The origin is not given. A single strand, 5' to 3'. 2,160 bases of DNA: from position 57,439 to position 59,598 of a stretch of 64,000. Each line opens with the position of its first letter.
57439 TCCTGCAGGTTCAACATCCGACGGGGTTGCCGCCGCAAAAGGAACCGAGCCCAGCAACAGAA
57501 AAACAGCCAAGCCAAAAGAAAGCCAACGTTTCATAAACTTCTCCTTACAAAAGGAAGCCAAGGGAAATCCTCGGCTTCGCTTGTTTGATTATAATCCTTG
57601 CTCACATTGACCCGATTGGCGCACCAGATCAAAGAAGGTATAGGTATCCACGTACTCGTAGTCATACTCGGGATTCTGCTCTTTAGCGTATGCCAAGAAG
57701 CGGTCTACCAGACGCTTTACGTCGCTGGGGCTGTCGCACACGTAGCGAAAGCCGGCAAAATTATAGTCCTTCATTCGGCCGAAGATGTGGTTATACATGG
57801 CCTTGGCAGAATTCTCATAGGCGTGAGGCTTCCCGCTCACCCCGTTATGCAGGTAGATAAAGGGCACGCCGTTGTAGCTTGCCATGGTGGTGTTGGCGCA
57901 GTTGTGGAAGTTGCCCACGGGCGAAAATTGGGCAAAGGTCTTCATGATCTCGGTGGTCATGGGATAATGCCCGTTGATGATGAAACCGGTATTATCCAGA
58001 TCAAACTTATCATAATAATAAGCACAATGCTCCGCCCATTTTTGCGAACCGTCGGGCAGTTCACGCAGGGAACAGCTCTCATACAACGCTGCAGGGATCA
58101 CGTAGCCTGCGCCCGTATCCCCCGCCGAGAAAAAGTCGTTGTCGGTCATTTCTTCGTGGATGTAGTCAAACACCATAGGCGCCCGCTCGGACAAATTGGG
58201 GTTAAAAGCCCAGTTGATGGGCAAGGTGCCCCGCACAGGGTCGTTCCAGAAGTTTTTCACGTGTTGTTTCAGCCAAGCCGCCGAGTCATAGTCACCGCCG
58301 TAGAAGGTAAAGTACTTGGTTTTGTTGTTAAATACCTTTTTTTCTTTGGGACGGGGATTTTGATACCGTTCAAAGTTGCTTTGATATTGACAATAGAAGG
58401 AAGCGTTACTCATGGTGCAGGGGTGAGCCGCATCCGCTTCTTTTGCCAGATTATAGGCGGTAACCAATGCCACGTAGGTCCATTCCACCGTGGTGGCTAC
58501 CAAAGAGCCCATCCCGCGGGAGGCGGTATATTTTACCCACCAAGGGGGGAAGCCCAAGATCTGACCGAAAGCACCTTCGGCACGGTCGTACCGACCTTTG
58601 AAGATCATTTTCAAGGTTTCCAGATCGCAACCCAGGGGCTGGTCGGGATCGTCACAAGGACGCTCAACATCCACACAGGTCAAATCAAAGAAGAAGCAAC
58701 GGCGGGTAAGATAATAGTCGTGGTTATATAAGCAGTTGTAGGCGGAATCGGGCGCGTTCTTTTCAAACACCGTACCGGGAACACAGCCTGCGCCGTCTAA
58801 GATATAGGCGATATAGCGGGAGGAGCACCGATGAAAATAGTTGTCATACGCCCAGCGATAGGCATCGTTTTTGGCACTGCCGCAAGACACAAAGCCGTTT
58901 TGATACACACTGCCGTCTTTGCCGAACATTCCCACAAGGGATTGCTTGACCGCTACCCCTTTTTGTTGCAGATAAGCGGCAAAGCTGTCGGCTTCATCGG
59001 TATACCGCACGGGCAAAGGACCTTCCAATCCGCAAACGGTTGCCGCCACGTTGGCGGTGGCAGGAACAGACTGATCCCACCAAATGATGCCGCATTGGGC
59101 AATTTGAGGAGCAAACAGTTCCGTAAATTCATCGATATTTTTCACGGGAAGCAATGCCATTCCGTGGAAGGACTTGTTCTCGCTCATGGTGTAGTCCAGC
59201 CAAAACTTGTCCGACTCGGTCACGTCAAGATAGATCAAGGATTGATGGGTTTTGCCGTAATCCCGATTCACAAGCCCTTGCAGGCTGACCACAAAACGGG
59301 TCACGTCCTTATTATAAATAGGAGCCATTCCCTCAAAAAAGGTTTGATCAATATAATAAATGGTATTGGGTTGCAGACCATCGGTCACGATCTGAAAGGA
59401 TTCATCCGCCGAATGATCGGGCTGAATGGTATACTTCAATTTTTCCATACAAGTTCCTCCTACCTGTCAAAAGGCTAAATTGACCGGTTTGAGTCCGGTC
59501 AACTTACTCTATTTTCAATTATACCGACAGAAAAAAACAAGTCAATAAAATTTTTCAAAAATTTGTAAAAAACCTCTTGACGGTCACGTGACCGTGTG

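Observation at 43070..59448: Tandem array of six paralogues of an uncharacterised ~620-aa core, five of them dockerin-tagged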

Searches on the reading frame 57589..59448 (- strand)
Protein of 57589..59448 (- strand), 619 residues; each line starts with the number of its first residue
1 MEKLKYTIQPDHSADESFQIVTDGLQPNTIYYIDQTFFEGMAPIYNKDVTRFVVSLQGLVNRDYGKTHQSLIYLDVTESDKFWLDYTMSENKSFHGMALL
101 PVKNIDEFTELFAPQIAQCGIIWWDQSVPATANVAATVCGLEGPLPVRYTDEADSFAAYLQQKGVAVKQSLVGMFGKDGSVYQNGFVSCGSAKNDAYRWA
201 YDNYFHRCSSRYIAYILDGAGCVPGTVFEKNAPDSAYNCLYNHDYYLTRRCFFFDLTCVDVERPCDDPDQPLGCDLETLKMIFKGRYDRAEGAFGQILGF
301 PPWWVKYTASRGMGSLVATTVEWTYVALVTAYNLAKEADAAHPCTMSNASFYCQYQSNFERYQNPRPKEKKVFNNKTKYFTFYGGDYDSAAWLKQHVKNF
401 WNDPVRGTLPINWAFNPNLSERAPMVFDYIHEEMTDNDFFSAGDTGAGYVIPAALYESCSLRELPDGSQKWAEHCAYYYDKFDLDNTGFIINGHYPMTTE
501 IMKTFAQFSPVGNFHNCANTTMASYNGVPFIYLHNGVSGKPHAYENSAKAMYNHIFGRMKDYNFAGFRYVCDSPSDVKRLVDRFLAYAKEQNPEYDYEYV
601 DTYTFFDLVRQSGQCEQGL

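Call 4: search_protein_families(library=pfam, proteins=[window:57589-59448:-], max_evalue=0.01)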
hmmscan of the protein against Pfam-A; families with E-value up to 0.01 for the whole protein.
window:57589-59448:- (619 aa): 3 families
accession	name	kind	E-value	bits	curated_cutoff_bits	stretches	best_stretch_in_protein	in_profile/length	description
PF14323.11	GxGYxYP_C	-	5.8e-25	88.9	27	1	377-525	2-146/242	GxGYxYP putative glycoside hydrolase C-terminal domain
PF16216.10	GxGYxYP_N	-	8.3e-06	25.9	23.9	1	52-88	17-50/72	GxGYxYP_N 1st domain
PF20957.2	GxGYxYP_N_2nd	-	1.2e-05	25.8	24.5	1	120-208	3-68/68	GxGYxYP_N second domain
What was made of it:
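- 57589..59448 (-): P6: 619-aa GxGYxYP-family protein with no signal peptide and no dockerin, so probably cytoplasmic. It belongs to the basal, most widely conserved lineage of the array. Pfam GxGYxYP_C 88.9 bits, plus N and N_2nd domains (call 4).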

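Call 6: search_solved_structures(query=window:57589-59448:-, max_evalue=1, show_alignments=2)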
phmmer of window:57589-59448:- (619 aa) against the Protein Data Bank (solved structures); distinct sequences matched with E-value up to 1: 2.
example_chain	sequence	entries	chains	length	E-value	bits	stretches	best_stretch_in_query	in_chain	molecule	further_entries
3sgg_A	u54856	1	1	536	2.5e-07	32.8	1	365-457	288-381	Hypothetical hydrolase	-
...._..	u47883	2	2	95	0.86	11.1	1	457-516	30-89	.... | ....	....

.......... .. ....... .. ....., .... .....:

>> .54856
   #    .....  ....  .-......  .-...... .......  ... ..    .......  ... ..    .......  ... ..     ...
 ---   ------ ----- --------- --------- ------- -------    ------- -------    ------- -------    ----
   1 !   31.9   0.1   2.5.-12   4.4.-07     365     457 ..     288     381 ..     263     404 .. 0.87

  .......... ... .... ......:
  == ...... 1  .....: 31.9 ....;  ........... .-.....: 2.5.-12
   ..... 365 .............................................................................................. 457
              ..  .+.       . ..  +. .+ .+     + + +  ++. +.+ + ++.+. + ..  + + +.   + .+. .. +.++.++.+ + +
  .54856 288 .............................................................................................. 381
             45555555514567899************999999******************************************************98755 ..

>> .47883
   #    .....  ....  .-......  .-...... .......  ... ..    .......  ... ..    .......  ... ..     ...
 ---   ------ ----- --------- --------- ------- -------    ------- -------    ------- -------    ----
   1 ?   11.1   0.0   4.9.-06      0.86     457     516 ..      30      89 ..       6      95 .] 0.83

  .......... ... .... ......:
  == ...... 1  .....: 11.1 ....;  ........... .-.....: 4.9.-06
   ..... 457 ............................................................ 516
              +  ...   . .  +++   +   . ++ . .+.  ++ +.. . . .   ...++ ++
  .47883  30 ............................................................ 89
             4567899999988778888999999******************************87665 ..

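Call 11: find_homologous_proteins(query=window:57589-59448:-)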
Query window:57589-59448:- (619 aa): 1211 proteins with E <= 0.001 among 5963 candidates; the best 120 are listed.
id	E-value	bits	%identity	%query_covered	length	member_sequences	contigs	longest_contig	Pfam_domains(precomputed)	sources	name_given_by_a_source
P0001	0.0e+0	1474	99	100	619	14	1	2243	PF20957.3,PF14323.12,PF16216.11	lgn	-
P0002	0.0e+0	1231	83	98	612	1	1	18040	PF20957.3,PF14323.12,PF16216.11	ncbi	-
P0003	0.0e+0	1197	79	100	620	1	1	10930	PF14323.12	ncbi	-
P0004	0.0e+0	1179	79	100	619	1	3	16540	PF20957.3,PF14323.12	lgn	-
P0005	0.0e+0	1153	77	100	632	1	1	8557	PF20957.3,PF14323.12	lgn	-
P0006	0.0e+0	1064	71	99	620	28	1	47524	PF20957.3,PF14323.12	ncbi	-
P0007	0.0e+0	1048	72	100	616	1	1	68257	PF20957.3,PF14323.12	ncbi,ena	-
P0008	0.0e+0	1033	69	99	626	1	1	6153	PF20957.3,PF14323.12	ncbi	-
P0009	2.6e-247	841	58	99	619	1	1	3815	PF20957.3,PF14323.12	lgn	-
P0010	1.2e-243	828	57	98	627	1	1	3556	PF20957.3,PF14323.12,PF16216.11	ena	-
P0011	2.5e-234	798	57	98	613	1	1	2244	PF20957.3,PF14323.12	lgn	-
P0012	6.8e-234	796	57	98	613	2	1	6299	PF20957.3,PF14323.12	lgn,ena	-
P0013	1.2e-233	795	57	98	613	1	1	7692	PF20957.3,PF14323.12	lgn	-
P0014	1.3e-233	795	57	98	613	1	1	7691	PF20957.3,PF14323.12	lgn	-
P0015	1.4e-233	795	57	98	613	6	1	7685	PF20957.3,PF14323.12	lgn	-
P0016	1.6e-233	795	57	98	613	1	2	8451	PF20957.3,PF14323.12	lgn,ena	-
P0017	1.7e-233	795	57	98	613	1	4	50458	PF20957.3,PF14323.12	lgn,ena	-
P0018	1.7e-233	795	57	98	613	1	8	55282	PF20957.3,PF14323.12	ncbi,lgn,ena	-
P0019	2.0e-233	795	57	98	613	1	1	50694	PF20957.3,PF14323.12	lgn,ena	-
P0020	2.3e-233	795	57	98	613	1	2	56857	PF20957.3,PF14323.12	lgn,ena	-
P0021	2.6e-233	794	57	98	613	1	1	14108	PF20957.3,PF14323.12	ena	-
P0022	4.1e-233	794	57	98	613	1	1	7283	PF20957.3,PF14323.12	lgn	-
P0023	4.4e-233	794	57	98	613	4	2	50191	PF20957.3,PF14323.12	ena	-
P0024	5.9e-233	793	57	98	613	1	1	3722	PF20957.3,PF14323.12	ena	-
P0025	6.0e-233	793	57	98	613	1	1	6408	PF20957.3,PF14323.12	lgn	-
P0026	6.0e-233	793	57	98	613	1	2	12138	PF20957.3,PF14323.12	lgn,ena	-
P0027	1.0e-232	792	57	98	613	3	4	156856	PF20957.3,PF14323.12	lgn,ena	-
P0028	1.0e-232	792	56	98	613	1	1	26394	PF20957.3,PF14323.12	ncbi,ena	-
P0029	6.7e-230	783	56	98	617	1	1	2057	PF14323.12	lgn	-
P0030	4.1e-229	780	56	98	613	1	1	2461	PF20957.3,PF14323.12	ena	-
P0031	2.6e-228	778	56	98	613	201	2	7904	PF20957.3,PF14323.12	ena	-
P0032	5.4e-215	734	53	98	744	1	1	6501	PF20957.3,PF00404.25,PF14323.12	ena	-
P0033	1.8e-207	709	52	99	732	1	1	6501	PF00404.25,PF14323.12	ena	-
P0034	7.1e-186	638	49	95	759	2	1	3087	PF14323.12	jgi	jgi:hypothetical protein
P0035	1.0e-184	634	48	95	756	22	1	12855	PF14323.12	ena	-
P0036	5.2e-184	631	47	97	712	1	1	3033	PF20957.3,PF14323.12,PF16216.11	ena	-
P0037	6.8e-184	631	46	98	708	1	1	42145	PF20957.3,PF14323.12,PF16216.11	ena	-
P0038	2.7e-183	629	48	95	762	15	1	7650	PF14323.12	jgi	-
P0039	1.6e-182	626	47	98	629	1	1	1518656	PF14323.12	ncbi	ncbi:MAG: hypothetical protein AB9835_08670 [Eubacteriales bacterium]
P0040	2.8e-182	626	47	98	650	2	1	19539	PF14323.12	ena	-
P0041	1.3e-181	624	47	98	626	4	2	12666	PF14323.12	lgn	-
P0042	5.5e-181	621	48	95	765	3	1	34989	PF20957.3,PF14323.12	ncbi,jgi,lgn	jgi:hypothetical protein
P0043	2.7e-178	613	48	95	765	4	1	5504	PF14323.12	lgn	-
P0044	1.6e-177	610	47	95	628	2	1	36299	PF20957.3,PF14323.12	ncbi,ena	-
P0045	1.6e-177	610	47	95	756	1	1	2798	PF14323.12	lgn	-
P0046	2.9e-176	606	46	98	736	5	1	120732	PF14323.12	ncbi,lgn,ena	-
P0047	2.1e-175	603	45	98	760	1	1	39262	PF20957.3,PF14323.12,PF16216.11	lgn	-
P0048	3.2e-175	602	48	92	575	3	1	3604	PF20957.3,PF14323.12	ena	-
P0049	3.3e-175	602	46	98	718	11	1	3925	PF20957.3,PF14323.12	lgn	-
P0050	8.7e-175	601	45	97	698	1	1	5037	PF20957.3,PF14323.12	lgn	-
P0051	8.8e-175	601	45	97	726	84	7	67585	PF20957.3,PF14323.12,PF16216.11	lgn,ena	-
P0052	2.5e-174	599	46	97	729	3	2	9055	PF20957.3,PF14323.12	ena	-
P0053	3.2e-173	596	45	98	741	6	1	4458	PF20957.3,PF14323.12,PF16216.11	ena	-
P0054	7.3e-173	595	45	98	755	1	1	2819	PF00404.25,PF14323.12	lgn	-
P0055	1.9e-172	593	44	98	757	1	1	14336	PF20957.3,PF14323.12,PF16216.11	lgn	-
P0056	2.7e-171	589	46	97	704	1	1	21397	PF14323.12,PF16216.11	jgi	jgi:hypothetical protein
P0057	6.1e-171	588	46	92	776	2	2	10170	PF20957.3,PF14323.12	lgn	-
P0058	2.4e-170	586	46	96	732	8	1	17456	PF20957.3,PF14323.12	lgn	-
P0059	4.1e-170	586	46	98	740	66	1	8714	PF00404.25,PF14323.12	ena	-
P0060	6.1e-169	582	44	97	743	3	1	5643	PF20957.3,PF14323.12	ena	-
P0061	7.1e-169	581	46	92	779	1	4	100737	PF14323.12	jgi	-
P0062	9.1e-168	578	44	97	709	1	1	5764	PF20957.3,PF14323.12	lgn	-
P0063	1.2e-167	577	45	95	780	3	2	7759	PF20957.3,PF14323.12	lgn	-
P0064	1.8e-164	567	42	98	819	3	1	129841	PF20957.3,PF00404.25,PF14323.12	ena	-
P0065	2.1e-164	567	45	95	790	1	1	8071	PF20957.3,PF14323.12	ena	-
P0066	4.4e-164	566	46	97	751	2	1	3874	PF20957.3,PF00404.25,PF14323.12,PF16216.11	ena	-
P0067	9.3e-163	561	43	98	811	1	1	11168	PF20957.3,PF00404.25,PF14323.12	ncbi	-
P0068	1.1e-161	558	44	95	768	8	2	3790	PF20957.3,PF14323.12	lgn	-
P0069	1.6e-161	557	43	98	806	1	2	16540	PF00404.25,PF14323.12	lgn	-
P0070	1.1e-160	554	44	98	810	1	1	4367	PF20957.3,PF00404.25,PF14323.12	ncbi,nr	ncbi:MAG: hypothetical protein IKM39_03840 [Clostridia bacterium]|nr:hypothetical protein [Clostridi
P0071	1.3e-160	554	43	98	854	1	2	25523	PF20957.3,PF00404.25,PF14323.12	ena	-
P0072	2.2e-160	553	45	95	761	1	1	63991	PF14323.12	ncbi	-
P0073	9.3e-160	551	44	98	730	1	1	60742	PF00404.25,PF14323.12,PF16216.11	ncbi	-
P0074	9.3e-160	551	42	98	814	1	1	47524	PF20957.3,PF00404.25,PF14323.12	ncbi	-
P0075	1.2e-159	551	43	98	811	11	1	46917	PF00404.25,PF14323.12,PF16216.11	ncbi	-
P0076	1.7e-158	547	41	98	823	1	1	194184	PF20957.3,PF00404.25,PF14323.12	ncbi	-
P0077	2.1e-158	547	45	95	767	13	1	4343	PF14323.12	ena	-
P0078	2.9e-158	546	41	98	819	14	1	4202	PF20957.3,PF00404.25,PF14323.12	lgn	-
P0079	4.4e-158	546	43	98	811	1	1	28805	PF20957.3,PF00404.25,PF14323.12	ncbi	-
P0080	1.0e-157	545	45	92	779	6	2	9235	PF20957.3,PF14323.12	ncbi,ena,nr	ncbi:MAG: hypothetical protein IKY29_01175 [Clostridia bacterium]|nr:hypothetical protein [Clostridi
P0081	1.2e-157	544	44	92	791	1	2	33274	PF20957.3,PF14323.12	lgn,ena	-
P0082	3.5e-157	543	43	98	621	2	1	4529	PF20957.3,PF14323.12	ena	-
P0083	5.3e-157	542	45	97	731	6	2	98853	PF20957.3,PF00404.25,PF14323.12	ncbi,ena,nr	ncbi:MAG: hypothetical protein IJ944_06070 [Clostridia bacterium]|nr:hypothetical protein [Clostridi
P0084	7.4e-157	542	43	98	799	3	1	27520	PF20957.3,PF00404.25,PF14323.12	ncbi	-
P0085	4.0e-156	539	45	93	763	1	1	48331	PF14323.12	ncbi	-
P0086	5.7e-156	539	45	98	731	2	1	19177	PF20957.3,PF00404.25,PF14323.12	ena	-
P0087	8.7e-156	538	45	92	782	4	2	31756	PF20957.3,PF14323.12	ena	-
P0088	3.1e-155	536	45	95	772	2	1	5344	PF14323.12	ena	-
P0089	4.0e-155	536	44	92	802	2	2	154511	PF20957.3,PF14323.12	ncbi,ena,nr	ncbi:MAG: hypothetical protein IJU20_02365 [Clostridia bacterium]|nr:hypothetical protein [Clostridi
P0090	4.3e-155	536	45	98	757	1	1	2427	PF14323.12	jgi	jgi:hypothetical protein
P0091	1.1e-154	535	44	95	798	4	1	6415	PF20957.3,PF14323.12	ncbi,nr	ncbi:MAG: hypothetical protein J6023_00300 [Clostridia bacterium]|nr:hypothetical protein [Clostridi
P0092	1.1e-154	535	43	95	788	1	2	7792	PF20957.3,PF14323.12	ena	-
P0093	1.5e-154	534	44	92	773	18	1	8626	PF20957.3,PF14323.12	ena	-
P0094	1.6e-154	534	43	95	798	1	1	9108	PF20957.3,PF14323.12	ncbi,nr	ncbi:MAG: hypothetical protein IJT60_03425 [Clostridia bacterium]|nr:hypothetical protein [Clostridi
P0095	1.8e-154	534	45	99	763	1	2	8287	PF20957.3,PF14323.12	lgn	-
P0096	2.6e-154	533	42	98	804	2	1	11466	PF20957.3,PF00404.25,PF14323.12,PF16216.11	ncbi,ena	-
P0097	3.6e-154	533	43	92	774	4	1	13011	PF20957.3,PF14323.12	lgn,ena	-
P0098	3.7e-154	533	44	93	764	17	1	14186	PF14323.12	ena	-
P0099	5.9e-154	532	44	92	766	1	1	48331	PF14323.12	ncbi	-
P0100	6.9e-154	532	43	95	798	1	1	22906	PF20957.3,PF14323.12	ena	-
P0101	7.9e-154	532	43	95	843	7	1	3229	PF20957.3,PF14323.12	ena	-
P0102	8.9e-154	532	42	98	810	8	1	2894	PF20957.3,PF00404.25,PF14323.12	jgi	jgi:hypothetical protein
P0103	9.3e-154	531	43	95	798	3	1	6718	PF20957.3,PF14323.12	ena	-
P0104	1.0e-153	531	44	92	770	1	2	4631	PF14323.12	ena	-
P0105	1.3e-153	531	45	98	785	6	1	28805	PF14323.12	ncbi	-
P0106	1.8e-153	530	43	95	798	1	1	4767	PF20957.3,PF14323.12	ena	-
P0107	2.6e-153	530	45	98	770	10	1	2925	PF20957.3,PF00404.25,PF14323.12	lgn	-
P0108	1.0e-152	528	43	92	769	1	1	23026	PF14323.12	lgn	-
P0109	1.1e-152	528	43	98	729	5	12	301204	PF20957.3,PF00404.25,PF14323.12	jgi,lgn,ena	-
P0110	1.9e-152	527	45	93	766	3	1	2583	PF20957.3,PF14323.12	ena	-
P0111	3.0e-152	527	42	98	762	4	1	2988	PF20957.3,PF14323.12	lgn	-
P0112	4.1e-152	526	43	95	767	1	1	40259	PF14323.12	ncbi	-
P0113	5.3e-152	526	43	95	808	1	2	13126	PF20957.3,PF14323.12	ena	-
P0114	5.5e-152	526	42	99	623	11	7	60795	PF20957.3,PF14323.12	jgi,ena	-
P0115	8.2e-152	525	43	92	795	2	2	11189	PF20957.3,PF14323.12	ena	-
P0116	8.8e-152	525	43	96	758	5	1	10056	PF14323.12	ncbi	-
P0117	1.3e-151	524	44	98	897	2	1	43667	PF00404.25,PF14323.12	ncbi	-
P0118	2.5e-151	523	44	98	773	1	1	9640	PF14323.12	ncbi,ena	-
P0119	4.1e-151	523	43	98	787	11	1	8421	PF14323.12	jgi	-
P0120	4.5e-151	523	42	100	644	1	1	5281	PF20957.3,PF14323.12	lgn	-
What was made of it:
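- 57589..59448 (-): Orthologues of 612-632 aa (call 11).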

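Call 20: find_related_loci(query=A1, collection=genome_contigs, flank=10000)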
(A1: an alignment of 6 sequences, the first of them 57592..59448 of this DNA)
Query A1 (619 aa) in genome_contigs; peptide patterns used: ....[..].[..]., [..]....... (x = any residue, [..] = any of these).
275 stretches matched a pattern; 204 encode a relative of the query (tblastn E <= 1e-3); the best 80 are kept; 74 distinct loci.
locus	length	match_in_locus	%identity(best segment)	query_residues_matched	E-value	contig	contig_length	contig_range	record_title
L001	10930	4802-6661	79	1-619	0e+0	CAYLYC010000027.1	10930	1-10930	MAG TPA_asm: uncultured Eubacteriales bacterium isolate SRP315200_co2_291 genome assembly, contig: NODE_8283_length_1093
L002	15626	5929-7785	86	1-619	0e+0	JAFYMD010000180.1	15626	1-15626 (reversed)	MAG: Clostridia bacterium isolate RGIG7216 Water_buffalos_Cecum-1__c835171, whole genome shotgun sequence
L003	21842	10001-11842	71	6-619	0e+0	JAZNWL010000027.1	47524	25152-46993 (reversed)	MAG: Acutalibacteraceae bacterium isolate T1900044784_TS20190250.MAGScoT_cleanbin_000010 SGB_2598_k141_1450169, whole ge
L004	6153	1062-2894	69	9-619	0e+0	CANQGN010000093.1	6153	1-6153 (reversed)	MAG: uncultured Clostridia bacterium isolate Lapin-032__bin18 genome assembly, contig: Lapin-032__NODE_16256_length_6153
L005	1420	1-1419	88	101-573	0e+0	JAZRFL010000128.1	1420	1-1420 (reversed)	MAG: Acutalibacteraceae bacterium isolate T1900045495_YK20190189.MAGScoT_cleanbin_000006 SGB_7427_k141_1578694, whole ge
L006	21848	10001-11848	72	4-619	0e+0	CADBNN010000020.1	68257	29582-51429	MAG: Ruminococcaceae bacterium isolate RUG14132 genome assembly, contig: RUG14132_asm_20, whole genome shotgun sequence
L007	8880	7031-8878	57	5-616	0e+0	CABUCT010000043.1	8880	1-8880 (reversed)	MAG TPA_asm: uncultured Ruminococcaceae bacterium isolate MGYG-HGUT-03887 genome assembly, contig: GUT_GENOME247220_43,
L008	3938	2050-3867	57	8-614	0e+0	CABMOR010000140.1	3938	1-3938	MAG: uncultured Ruminococcaceae bacterium isolate MGYG-HGUT-02553 genome assembly, contig: GUT_GENOME148502_140, whole g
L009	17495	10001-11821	57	8-616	0e+0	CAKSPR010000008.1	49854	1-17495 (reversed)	MAG: uncultured Eubacteriales bacterium isolate REFINED_METABAT215_TOP10_CONTIGS_1500_ASSEMBLY_K77_MERGED__Hadza_PheChl_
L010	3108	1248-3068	56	8-616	0e+0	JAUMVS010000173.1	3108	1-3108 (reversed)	MAG: Phoenicibacter congonensis isolate S12M_St_49 NODE_13753_length_3108_cov_2.671471, whole genome shotgun sequence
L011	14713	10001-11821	56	8-616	0e+0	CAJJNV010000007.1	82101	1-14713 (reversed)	MAG TPA_asm: uncultured Ruminococcaceae bacterium isolate ERR1600611-bin.79 genome assembly, contig: NODE_384_length_821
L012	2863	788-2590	47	14-614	0e+0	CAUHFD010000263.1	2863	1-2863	MAG TPA_asm: uncultured Eubacteriales bacterium isolate SRR16279963_bin.38_MetaWRAP_v1.3_MAG genome assembly, contig: ER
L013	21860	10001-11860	46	9-614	2e-179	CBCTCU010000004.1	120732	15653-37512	MAG TPA_asm: uncultured Eubacteriales bacterium isolate SRR20550102_concoct_35 genome assembly, contig: ERZ24930432.195,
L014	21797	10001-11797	46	18-614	2e-172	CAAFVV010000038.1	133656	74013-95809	MAG TPA_asm: Clostridia bacterium, isolate HGM12789, WGS project CAAFVV010000000 data, contig: SRS475566_8_k119_186244,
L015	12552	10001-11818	45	13-614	1e-162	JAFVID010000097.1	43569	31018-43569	MAG: Clostridia bacterium isolate RGIG5192 Sheep_Cecum-1__c649771, whole genome shotgun sequence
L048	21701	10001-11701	32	48-610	1e-82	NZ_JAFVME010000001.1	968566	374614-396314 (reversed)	Pedobacter sp. B4-66 contig1, whole genome shotgun sequence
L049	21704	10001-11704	32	48-611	8e-83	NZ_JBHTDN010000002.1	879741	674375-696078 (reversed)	Parapedobacter sp. GCM10030251 strain I23B-00676 spades_K_17_127_2, whole genome shotgun sequence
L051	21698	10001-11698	32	48-610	5e-82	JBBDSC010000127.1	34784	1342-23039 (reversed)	MAG: Anditalea sp. isolate LejiaC_41_17 Lejia_C_2854_length_34784_cov_10, whole genome shotgun sequence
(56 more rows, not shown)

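Call 22: search_solved_structures(query=A1, max_evalue=1, show_alignments=2)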
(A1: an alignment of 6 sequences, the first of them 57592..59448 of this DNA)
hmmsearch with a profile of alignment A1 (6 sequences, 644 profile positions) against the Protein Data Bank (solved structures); distinct sequences matched with E-value up to 1: 1.
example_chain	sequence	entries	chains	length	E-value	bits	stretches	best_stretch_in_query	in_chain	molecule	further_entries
3sgg_A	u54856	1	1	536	1.3e-08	37.1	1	383-481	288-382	Hypothetical hydrolase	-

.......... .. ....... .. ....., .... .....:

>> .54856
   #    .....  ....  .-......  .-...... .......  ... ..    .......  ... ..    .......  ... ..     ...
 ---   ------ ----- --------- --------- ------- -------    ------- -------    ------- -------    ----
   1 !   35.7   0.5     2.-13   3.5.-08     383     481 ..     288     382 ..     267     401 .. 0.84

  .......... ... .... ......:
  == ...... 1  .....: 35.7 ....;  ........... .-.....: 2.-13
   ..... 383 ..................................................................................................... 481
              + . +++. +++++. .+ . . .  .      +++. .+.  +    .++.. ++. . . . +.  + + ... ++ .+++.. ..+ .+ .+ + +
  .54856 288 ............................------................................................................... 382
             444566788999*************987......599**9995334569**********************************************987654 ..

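Call 29: find_encoding_contigs(protein=window:57589-59448:-, flank=10000, max_places=4)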
Protein window:57589-59448:- (619 aa): no gene with exactly this product is on record in the collection.

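Call 34: search_protein_families(library=pfam, alignment_id=A3, max_evalue=0.00001)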
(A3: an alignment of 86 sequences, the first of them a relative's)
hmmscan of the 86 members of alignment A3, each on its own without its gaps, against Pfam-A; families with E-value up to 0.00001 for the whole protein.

A. member 1, L038:3546-5219:+ (558 aa): 3 families
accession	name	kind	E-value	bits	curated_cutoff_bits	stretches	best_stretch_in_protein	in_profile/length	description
PF12833.13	HTH_18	-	4.3e-21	75.4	33.6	1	193-271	1-79/80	Helix-turn-helix domain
PF00165.29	HTH_AraC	-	1.5e-20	73.2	26.6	2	180-221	1-42/42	Bacterial regulatory helix-turn-helix proteins, AraC family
PF01497.23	Peripla_BP_2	-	3.2e-16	59.9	27.5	1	326-508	54-233/235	Periplasmic binding protein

B. families by the number of members that match (of 86 scanned): 134 families (the first 25 are shown)
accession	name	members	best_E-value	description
PF14323.11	GxGYxYP_C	4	1.7e-32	GxGYxYP putative glycoside hydrolase C-terminal domain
PF01408.29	GFO_IDH_MocA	4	5.1e-22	Oxidoreductase family, NAD-binding Rossmann fold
PF20957.2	GxGYxYP_N_2nd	4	2.4e-18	GxGYxYP_N second domain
PF01791.15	DeoC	3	1.8e-35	DeoC/LacD family aldolase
PF07690.21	MFS_1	3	1.1e-29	Major Facilitator Superfamily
PF22725.1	GFO_IDH_MocA_C3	3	3.8e-10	GFO/IDH/MocA C-terminal domain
PF22124.2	Glyco_hydro_95_cat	2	4.9e-158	Glycosyl hydrolase family 95 catalytic domain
PF14498.12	Glyco_hyd_65N_2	2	1e-51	Glycosyl hydrolase family 65, N-terminal domain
PF07980.17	SusD_RagB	2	4.9e-36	SusD family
PF21307.2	Glyco_hydro_95_C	2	8.7e-28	Glycoside hydrolase family 95, C-terminal domain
PF14322.12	SusD-like_3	2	1.7e-26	Starch-binding associating with outer membrane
PF13385.13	Laminin_G_3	2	6.2e-22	Concanavalin A-like lectin/glucanases superfamily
PF07715.20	Plug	2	9.1e-22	TonB-dependent Receptor Plug Domain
PF12833.13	HTH_18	2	4.3e-21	Helix-turn-helix domain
PF00165.29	HTH_AraC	2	1.5e-20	Bacterial regulatory helix-turn-helix proteins, AraC family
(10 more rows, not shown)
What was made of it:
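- Gene context in distant relatives is heterogeneous (call 34).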
